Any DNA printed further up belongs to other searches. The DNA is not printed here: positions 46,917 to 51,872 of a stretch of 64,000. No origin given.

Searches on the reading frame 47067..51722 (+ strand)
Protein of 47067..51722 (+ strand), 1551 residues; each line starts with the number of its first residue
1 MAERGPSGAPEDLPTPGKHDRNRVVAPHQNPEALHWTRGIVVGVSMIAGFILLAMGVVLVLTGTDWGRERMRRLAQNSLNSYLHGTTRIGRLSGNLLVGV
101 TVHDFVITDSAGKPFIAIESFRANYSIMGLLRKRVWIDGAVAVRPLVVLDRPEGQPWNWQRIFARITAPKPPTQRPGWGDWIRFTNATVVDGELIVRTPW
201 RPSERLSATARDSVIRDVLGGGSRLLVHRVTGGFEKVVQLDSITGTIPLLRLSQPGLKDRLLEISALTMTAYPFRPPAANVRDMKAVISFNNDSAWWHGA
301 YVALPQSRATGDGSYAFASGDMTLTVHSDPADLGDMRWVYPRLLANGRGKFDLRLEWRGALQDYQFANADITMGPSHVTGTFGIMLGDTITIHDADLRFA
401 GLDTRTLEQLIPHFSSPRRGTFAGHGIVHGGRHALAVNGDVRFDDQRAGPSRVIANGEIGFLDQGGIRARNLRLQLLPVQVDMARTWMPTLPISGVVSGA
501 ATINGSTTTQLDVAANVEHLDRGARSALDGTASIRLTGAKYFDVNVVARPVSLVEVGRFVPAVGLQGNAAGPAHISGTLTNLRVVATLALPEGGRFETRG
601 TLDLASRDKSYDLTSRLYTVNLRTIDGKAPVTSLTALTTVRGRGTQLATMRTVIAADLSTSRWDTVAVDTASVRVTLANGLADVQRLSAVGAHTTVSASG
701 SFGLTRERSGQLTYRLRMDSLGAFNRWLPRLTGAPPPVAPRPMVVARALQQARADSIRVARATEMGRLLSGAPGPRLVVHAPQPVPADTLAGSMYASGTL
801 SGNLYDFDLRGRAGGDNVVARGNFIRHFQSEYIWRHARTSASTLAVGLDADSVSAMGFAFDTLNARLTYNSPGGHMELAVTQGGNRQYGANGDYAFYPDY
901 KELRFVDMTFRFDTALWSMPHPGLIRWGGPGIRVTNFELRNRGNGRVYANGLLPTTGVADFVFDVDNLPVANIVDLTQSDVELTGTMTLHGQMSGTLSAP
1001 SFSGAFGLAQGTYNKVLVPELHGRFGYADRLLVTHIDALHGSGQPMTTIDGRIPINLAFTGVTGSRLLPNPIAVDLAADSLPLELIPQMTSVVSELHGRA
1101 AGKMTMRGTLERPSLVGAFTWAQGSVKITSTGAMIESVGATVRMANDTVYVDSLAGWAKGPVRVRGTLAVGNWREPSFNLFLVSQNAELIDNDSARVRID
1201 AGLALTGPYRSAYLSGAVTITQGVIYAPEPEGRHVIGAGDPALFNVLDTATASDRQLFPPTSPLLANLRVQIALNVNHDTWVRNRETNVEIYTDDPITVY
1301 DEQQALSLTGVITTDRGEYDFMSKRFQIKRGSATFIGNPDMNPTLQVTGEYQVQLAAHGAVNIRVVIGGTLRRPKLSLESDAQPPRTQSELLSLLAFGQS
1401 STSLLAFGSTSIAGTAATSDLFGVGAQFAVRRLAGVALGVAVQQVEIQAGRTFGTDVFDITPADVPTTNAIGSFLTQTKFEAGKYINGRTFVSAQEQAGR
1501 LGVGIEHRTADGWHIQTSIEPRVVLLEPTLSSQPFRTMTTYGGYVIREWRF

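Call 26: search_protein_families(library=pfam, proteins=[window:47067-51722:+], max_evalue=0.001)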
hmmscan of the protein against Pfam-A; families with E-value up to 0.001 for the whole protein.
window:47067-51722:+ (1551 aa): 2 families
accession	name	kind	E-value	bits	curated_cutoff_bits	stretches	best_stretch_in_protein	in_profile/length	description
PF04357.19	TamB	-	2.7e-46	159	22.4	1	1158-1520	9-366/381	TamB, inner membrane protein subunit of TAM complex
PF05359.17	DUF748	-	5.8e-09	35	50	1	50-174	19-143/1037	Domain of Unknown Function (DUF748)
